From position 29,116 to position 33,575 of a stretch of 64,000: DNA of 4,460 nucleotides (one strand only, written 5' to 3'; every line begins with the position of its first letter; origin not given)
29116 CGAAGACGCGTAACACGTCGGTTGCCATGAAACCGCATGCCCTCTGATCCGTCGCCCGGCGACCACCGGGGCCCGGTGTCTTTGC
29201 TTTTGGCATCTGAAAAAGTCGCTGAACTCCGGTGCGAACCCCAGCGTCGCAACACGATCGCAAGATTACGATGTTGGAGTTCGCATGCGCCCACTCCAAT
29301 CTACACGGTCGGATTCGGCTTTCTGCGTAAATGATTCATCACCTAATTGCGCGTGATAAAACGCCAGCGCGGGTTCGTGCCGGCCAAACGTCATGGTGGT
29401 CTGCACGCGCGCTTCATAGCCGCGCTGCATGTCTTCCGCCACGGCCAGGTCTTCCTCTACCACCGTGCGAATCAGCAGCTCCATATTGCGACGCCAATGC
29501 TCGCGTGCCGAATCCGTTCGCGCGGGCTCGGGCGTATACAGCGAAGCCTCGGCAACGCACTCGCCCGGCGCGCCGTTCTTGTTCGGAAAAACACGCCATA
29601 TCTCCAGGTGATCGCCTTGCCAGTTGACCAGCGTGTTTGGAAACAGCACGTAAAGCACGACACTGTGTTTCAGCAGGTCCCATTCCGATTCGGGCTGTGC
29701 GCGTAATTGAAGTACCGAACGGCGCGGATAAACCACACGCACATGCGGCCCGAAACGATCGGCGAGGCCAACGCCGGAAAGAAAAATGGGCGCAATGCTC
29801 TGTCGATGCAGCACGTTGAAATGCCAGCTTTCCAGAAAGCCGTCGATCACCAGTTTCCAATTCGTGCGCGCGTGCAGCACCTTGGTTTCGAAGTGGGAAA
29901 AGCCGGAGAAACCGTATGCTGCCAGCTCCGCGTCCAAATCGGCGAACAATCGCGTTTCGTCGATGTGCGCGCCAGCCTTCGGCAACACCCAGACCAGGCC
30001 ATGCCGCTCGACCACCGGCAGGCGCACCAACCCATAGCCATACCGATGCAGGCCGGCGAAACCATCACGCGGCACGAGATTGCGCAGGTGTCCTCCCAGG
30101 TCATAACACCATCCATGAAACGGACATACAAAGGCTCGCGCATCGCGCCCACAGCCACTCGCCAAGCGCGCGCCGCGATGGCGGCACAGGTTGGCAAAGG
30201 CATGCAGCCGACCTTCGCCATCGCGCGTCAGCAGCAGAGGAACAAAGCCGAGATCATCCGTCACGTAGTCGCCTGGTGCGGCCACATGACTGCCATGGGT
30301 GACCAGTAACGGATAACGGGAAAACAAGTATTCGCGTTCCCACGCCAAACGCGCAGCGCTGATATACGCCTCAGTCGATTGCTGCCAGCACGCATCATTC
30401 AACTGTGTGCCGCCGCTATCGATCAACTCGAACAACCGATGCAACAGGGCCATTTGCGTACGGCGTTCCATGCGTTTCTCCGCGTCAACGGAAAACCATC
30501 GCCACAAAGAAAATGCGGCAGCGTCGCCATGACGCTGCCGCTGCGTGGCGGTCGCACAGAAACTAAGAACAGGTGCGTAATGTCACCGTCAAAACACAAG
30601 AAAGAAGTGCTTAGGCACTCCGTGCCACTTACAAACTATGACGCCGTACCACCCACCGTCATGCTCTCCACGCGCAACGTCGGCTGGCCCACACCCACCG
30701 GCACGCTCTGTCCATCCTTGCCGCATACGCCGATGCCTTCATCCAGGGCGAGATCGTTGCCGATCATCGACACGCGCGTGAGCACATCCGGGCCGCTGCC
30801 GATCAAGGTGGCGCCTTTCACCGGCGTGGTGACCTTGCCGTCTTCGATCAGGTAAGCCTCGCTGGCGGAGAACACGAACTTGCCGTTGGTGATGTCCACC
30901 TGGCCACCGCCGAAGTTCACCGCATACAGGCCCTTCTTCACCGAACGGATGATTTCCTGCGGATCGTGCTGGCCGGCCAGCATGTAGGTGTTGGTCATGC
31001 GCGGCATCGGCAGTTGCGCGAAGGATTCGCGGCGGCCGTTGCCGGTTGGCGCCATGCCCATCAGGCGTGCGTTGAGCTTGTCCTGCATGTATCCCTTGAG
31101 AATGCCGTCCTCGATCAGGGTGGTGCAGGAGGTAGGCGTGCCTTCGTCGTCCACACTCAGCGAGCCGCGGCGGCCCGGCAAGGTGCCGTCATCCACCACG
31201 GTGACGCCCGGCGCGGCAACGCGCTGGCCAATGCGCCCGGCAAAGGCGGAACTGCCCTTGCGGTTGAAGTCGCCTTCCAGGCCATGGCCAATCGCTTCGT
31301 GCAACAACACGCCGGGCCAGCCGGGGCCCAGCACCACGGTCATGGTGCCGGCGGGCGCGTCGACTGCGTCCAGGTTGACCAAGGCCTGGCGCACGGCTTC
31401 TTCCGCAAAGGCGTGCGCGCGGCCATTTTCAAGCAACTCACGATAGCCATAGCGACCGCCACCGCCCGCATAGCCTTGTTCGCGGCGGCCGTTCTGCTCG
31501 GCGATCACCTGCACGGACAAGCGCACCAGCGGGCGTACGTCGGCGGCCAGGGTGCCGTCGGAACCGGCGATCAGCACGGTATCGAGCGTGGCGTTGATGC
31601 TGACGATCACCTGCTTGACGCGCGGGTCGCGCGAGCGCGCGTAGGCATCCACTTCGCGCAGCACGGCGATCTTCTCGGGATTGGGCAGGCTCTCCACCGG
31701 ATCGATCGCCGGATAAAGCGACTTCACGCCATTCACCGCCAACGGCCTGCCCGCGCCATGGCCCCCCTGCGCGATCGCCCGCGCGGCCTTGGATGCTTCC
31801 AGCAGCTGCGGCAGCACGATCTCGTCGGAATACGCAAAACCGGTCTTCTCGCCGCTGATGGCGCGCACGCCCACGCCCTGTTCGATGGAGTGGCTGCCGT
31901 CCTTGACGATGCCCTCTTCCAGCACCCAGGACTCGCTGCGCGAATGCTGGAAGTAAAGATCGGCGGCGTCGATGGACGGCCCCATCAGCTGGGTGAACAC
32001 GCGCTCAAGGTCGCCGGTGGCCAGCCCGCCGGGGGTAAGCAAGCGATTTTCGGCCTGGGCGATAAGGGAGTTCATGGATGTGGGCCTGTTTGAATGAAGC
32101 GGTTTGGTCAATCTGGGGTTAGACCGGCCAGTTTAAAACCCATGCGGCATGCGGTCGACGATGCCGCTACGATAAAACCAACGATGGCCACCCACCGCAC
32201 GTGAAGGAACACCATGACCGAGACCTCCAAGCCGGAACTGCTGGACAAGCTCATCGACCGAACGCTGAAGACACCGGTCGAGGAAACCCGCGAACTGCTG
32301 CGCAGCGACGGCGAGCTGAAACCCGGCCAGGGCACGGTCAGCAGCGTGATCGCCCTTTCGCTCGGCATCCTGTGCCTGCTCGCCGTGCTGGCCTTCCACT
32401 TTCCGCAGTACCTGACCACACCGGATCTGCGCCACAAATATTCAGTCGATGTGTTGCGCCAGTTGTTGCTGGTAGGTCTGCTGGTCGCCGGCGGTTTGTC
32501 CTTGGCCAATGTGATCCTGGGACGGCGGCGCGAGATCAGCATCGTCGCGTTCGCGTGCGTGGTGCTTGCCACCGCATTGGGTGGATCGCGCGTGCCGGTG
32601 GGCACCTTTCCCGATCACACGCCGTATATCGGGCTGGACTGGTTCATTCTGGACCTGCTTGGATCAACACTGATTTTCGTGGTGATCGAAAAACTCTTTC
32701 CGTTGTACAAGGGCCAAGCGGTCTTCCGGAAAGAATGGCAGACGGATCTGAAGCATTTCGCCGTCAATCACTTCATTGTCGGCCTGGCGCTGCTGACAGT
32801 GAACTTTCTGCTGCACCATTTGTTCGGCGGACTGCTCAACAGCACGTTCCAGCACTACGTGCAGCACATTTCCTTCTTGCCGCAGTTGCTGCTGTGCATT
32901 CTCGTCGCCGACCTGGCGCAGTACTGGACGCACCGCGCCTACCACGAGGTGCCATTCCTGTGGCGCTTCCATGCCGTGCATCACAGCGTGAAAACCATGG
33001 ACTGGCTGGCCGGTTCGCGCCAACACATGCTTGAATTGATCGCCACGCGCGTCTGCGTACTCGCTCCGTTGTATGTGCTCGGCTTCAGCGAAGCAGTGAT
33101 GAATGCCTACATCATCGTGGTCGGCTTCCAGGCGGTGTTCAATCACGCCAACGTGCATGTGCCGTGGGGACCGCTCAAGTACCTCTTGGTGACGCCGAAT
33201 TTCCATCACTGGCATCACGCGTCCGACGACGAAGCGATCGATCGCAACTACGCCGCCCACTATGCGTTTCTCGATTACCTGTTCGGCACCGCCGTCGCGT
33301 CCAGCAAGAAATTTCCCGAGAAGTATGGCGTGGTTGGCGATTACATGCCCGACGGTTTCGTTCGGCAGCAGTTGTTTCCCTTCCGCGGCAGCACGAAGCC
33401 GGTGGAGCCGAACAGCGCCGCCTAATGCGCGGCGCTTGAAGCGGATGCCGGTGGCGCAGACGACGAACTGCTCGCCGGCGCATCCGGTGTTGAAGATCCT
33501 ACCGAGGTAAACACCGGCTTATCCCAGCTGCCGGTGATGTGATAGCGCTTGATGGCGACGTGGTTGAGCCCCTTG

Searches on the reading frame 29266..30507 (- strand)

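Call 84: search_protein_families(library=pfam, proteins=[window:29266-30507:-], max_evalue=0.001)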
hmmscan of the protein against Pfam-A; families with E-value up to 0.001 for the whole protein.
window:29266-30507:- (413 aa): 2 families
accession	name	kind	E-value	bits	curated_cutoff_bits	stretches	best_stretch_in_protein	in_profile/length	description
PF00848.25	Ring_hydroxyl_A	-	7.1e-29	101.6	24.9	1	204-388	5-202/208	Ring hydroxylating alpha subunit (catalytic domain)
PF00355.32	Rieske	-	9.2e-17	61.2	20.3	1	69-144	5-78/88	Rieske [2Fe-2S] domain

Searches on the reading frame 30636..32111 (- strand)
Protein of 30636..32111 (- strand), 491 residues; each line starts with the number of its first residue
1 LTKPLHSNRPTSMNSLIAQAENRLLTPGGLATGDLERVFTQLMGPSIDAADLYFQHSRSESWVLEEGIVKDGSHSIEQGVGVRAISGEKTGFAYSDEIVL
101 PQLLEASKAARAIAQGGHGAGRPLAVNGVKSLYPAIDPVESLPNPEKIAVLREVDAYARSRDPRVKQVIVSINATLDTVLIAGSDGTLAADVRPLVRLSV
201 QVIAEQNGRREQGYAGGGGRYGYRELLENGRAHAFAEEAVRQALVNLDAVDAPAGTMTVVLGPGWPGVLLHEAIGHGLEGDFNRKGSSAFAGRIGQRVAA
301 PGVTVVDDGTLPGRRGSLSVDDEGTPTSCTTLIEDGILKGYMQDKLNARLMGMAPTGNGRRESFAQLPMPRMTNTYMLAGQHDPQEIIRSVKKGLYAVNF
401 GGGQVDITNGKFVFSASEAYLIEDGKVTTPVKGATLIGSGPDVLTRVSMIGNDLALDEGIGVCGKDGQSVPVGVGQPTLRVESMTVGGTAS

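Call 84: search_protein_families(library=pfam, proteins=[window:30636-32111:-], max_evalue=0.001)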
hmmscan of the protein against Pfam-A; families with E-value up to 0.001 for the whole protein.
window:30636-32111:- (491 aa): 3 families
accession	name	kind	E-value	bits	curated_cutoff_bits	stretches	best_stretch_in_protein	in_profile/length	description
PF19289.4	PmbA_TldD_3rd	-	2.8e-71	239.6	22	1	255-488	2-220/220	PmbA/TldA metallopeptidase C-terminal domain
PF19290.4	PmbA_TldD_2nd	-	5.1e-25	88.5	20.9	1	138-247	2-109/109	PmbA/TldA metallopeptidase central domain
PF01523.21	PmbA_TldD_1st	-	3.4e-15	56.4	20.9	1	50-114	1-65/65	PmbA/TldA metallopeptidase domain 1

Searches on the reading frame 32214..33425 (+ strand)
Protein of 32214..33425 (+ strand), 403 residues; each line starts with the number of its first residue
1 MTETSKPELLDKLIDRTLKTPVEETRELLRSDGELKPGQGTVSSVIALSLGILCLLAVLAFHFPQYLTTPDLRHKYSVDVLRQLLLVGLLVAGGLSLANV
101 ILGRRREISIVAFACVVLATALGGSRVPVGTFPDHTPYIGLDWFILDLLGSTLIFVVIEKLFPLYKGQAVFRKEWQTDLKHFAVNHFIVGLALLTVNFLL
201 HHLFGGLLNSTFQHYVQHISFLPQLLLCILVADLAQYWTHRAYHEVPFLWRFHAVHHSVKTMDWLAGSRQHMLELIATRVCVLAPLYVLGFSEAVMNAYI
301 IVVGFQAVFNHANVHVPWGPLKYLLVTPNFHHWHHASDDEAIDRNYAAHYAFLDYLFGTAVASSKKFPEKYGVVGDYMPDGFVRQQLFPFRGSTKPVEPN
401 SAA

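Call 84: search_protein_families(library=pfam, proteins=[window:32214-33425:+], max_evalue=0.001)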
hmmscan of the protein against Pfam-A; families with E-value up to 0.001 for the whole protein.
window:32214-33425:+ (403 aa): 1 family
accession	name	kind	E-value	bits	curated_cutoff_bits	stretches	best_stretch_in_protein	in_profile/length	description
PF04116.19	FA_hydroxylase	-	1.5e-29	103.5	31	1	226-359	2-132/132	Fatty acid hydroxylase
